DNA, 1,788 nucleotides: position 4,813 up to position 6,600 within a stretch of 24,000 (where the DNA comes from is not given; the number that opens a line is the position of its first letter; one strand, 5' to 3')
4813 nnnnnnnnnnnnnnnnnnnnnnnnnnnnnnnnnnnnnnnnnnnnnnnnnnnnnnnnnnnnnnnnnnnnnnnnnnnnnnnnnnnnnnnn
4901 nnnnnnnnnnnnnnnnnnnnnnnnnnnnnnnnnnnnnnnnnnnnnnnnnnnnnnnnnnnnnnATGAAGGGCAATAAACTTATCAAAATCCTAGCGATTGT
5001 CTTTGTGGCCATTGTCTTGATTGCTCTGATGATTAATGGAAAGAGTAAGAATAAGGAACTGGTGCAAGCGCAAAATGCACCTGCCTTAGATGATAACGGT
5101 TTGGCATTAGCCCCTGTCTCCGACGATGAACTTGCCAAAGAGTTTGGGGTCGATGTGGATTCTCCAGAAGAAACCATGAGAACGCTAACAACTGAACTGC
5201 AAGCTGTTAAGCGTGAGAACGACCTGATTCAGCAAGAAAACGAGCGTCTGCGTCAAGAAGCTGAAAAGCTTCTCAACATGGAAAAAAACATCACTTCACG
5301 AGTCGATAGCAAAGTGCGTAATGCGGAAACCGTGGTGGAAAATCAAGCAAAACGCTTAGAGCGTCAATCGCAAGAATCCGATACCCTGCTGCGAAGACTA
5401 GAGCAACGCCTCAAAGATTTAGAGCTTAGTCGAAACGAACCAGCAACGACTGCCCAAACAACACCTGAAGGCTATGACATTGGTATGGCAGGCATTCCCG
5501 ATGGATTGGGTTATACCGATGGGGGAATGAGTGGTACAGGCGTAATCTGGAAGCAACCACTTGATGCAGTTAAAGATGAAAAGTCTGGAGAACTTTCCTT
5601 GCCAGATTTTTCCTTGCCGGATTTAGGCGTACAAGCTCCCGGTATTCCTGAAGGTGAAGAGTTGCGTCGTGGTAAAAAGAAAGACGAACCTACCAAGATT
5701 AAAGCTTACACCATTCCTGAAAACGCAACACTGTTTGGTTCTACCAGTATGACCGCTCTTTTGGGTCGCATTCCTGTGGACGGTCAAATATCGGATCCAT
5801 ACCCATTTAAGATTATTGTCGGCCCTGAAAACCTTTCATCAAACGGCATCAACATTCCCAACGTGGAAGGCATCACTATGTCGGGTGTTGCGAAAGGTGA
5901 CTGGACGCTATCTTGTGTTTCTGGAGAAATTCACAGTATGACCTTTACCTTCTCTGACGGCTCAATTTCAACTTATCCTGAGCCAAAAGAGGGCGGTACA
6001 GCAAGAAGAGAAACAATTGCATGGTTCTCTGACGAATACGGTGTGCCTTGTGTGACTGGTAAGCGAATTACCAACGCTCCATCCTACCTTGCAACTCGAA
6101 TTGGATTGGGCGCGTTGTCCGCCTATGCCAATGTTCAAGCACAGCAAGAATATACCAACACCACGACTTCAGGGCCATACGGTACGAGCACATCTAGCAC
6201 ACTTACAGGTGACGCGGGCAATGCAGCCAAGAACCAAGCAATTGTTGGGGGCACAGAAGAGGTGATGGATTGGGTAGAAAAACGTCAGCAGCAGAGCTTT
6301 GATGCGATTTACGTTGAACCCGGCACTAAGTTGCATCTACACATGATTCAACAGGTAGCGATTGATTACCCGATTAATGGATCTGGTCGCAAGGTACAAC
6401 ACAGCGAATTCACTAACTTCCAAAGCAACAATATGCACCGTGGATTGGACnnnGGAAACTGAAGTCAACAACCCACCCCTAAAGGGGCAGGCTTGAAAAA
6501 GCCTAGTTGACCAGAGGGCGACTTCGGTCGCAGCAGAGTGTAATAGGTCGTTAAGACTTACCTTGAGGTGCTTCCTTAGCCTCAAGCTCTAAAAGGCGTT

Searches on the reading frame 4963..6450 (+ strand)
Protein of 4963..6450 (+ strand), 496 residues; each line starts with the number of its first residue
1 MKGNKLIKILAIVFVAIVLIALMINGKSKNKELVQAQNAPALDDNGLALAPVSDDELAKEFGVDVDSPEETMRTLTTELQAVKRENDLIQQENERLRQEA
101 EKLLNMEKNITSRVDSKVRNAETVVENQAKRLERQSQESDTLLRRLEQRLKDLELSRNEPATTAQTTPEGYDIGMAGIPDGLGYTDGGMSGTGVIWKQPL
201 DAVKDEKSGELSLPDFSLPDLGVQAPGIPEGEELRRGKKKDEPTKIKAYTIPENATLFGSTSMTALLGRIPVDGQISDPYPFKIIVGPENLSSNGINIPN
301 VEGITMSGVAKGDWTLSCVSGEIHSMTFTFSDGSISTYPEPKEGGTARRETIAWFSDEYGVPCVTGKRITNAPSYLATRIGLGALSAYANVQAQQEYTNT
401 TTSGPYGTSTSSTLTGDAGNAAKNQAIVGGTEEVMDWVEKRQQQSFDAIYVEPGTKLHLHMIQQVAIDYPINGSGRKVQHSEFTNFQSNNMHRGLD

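Call 13: find_related_loci(query=window:4963-6450:+, collection=genome_contigs, flank=6000)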
Query window:4963-6450:+ (496 aa) in genome_contigs; peptide patterns used: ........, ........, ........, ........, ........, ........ (x = any residue, [..] = any of these).
92 stretches matched a pattern; 9 encode a relative of the query (tblastn E <= 1e-3); 9 distinct loci.
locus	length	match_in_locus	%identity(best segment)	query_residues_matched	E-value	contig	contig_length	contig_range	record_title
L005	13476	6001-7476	59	1-496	0e+0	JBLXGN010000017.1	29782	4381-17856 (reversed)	MAG: Marinobacterium sp. isolate ET04-18 T04maxbin_out.057RE.5K@17, whole genome shotgun sequence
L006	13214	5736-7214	60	1-496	0e+0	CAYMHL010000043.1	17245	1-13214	MAG TPA_asm: uncultured Marinobacterium sp. isolate binchicken_co139_49 genome assembly, contig: NODE_6557_length_17245_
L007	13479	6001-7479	59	1-496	0e+0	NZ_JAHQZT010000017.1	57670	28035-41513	Marinobacterium weihaiense strain A346 scaffold_17_length=57671, whole genome shotgun sequence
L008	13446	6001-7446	59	1-487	0e+0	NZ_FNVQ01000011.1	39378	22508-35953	Marinobacterium lutimaris strain DSM 22012, whole genome shotgun sequence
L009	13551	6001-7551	46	1-496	3e-143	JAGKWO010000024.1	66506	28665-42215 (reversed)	MAG: Gammaproteobacteria bacterium isolate C7_D7_9 C7_D7_9_80, whole genome shotgun sequence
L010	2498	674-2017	45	32-480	2e-120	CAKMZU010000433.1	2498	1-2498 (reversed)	uncultured Gammaproteobacteria bacterium isolate LS06H_Bin2 genome assembly, contig: NODE_9305_length_2498_cov_1.525174,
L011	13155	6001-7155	32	56-473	8e-59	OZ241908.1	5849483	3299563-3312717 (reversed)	MAG: Candidatus Azotimanducaceae bacterium isolate 16e1fe49-7b92-4528-a68f-5a19ecc53174 genome assembly, chromosome: 1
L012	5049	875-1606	45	247-489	1e-58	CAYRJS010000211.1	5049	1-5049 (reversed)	MAG TPA_asm: uncultured Aquimonas sp. isolate ERP125879_co1_81 genome assembly, contig: NODE_8687_length_5049_cov_19.401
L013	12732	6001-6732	45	247-489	2e-58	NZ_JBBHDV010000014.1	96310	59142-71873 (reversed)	Denitratimonas sp. CY0512 NODE_14_length_96310_cov_234.004011, whole genome shotgun sequence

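Call 18: find_homologous_proteins(query=window:4963-6450:+, max_evalue=1e-50)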
Query window:4963-6450:+ (496 aa): 123 proteins with E <= 1e-50 among 8000 candidates; the best 120 are listed.
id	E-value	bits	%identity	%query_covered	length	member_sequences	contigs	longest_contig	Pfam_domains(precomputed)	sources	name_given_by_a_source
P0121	0.0e+0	1088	98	100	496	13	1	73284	-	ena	-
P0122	2.0e-208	711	66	100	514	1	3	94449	-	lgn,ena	-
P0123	1.2e-190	652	62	98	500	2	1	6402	-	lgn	-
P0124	5.1e-190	650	62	98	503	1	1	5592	-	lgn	-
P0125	1.2e-189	649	62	98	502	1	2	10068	-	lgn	-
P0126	1.3e-186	639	60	100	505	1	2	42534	-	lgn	-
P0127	2.0e-181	622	60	100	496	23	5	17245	-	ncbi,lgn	-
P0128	7.1e-179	613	59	98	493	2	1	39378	-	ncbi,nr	ncbi:TIGR03752 family integrating conjugative element protein [Marinobacterium lutimaris]|nr:TIGR037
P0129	1.9e-178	612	58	100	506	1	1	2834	-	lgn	-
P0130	7.2e-177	607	58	100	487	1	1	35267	-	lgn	-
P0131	7.4e-172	590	56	99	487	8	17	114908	-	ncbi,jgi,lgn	jgi:integrating conjugative element protein (TIGR03752 family)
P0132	3.8e-169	581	56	100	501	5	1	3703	-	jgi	-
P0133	3.2e-163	562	53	99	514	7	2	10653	-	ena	-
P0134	2.3e-161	556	52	99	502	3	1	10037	-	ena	-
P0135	7.9e-158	544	54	98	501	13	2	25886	-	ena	-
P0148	3.4e-137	476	52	93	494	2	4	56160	-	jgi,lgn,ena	jgi:integrating conjugative element protein (TIGR03752 family)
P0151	9.9e-136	471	51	92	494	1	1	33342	-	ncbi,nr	ncbi:MAG: TIGR03752 family integrating conjugative element protein [Pseudomonadales bacterium]|nr:TI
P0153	2.6e-135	470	50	92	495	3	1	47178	-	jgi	jgi:integrating conjugative element protein (TIGR03752 family)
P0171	4.2e-132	459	50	92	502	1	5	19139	-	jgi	jgi:integrating conjugative element protein (TIGR03752 family)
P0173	1.4e-131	457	46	100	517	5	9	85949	-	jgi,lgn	jgi:integrating conjugative element protein (TIGR03752 family)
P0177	2.9e-130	453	49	94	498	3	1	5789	-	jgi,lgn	jgi:integrating conjugative element protein (TIGR03752 family)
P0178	4.3e-130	453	52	90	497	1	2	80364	-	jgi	jgi:integrating conjugative element protein (TIGR03752 family)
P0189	6.0e-127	442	47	99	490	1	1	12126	-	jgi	jgi:integrating conjugative element protein (TIGR03752 family)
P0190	3.1e-126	440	48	97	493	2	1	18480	-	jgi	jgi:integrating conjugative element protein (TIGR03752 family)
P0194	2.9e-125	437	49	91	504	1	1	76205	-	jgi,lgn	jgi:integrating conjugative element protein (TIGR03752 family)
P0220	9.0e-106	372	53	71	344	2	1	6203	-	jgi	jgi:integrating conjugative element protein (TIGR03752 family)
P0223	1.9e-90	322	41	97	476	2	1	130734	-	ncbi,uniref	ncbi:TIGR03752 family integrating conjugative element protein [Endozoicomonas sp. ALC066]|uniref:TIG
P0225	1.4e-79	286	37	98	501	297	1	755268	PF03743.20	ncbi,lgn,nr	ncbi:TIGR03752 family integrating conjugative element protein [Salmonella enterica]|nr:TIGR03752 fam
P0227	1.2e-73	266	35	98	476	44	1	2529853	PF03743.20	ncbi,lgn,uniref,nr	ncbi:TIGR03752 family integrating conjugative element protein [Avibacterium paragallinarum]|uniref:T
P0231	4.6e-68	248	49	56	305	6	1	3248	-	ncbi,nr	ncbi:MAG: TIGR03752 family integrating conjugative element protein, partial [Pseudomonadota bacteriu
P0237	3.3e-61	225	41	59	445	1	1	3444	-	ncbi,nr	ncbi:MAG: TIGR03752 family integrating conjugative element protein [Burkholderiales bacterium]|nr:TI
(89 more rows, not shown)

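Call 19: find_encoding_contigs(protein=P0121, flank=10000, max_places=10)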
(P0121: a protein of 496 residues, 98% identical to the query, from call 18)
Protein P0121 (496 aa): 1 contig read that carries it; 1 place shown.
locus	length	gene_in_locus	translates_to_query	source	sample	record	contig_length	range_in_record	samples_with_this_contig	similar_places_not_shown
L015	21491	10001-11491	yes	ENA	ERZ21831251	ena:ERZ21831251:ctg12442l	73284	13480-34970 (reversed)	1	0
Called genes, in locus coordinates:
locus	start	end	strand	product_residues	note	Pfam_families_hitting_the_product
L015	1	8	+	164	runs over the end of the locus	-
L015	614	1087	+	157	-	-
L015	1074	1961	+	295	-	-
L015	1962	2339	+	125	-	-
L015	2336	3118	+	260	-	-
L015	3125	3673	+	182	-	-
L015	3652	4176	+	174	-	PF11072:DUF2859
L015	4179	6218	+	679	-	PF10412:TrwB_AAD_bind (weak), PF12696:TraG-D_C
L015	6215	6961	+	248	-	PF14348:DtrJ-like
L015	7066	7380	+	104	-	PF09686:Plasmid_RAQPRD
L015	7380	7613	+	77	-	PF11660:DUF3262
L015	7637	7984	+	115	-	PF11190:DUF2976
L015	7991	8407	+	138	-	PF11990:DUF3487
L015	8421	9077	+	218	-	PF11444:DUF2895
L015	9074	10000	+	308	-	PF11920:DUF3438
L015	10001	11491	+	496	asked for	-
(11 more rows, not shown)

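Call 42: find_encoding_contigs(protein=window:4963-6450:+, flank=4000, max_places=10)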
Protein window:4963-6450:+ (496 aa): 3 contigs read that carry it; 2 places shown.
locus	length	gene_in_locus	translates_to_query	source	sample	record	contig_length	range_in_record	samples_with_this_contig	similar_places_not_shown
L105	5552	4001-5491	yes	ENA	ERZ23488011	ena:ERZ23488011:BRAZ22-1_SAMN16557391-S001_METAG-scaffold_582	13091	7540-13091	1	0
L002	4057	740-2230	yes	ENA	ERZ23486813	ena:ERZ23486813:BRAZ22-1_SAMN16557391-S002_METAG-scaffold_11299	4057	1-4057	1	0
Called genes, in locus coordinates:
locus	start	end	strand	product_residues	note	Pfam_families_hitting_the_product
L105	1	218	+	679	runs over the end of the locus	PF10412:TrwB_AAD_bind (weak), PF12696:TraG-D_C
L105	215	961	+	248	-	PF14348:DtrJ-like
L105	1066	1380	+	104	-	PF09686:Plasmid_RAQPRD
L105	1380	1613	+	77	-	PF11660:DUF3262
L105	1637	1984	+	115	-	PF11190:DUF2976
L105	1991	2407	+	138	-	PF11990:DUF3487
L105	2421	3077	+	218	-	PF11444:DUF2895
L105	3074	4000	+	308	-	PF11920:DUF3438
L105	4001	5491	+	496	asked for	-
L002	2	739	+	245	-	?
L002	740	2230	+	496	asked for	-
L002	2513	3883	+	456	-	PF14239:RRXRR, PF01844:HNH, PF13395:HNH_4 (weak), PF14279:HNH_5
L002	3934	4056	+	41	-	?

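Call 61: search_protein_families(library=ncbifam, proteins=[window:4963-6450:+], max_evalue=0.00001)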
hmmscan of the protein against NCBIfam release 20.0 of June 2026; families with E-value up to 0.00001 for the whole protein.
window:4963-6450:+ (496 aa): 1 family
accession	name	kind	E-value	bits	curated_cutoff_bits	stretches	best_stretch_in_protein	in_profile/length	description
TIGR03752.1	conj_TIGR03752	hypoth_equivalog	1.4e-137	459.8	241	1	2-481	1-471/471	TIGR03752 family integrating conjugative element protein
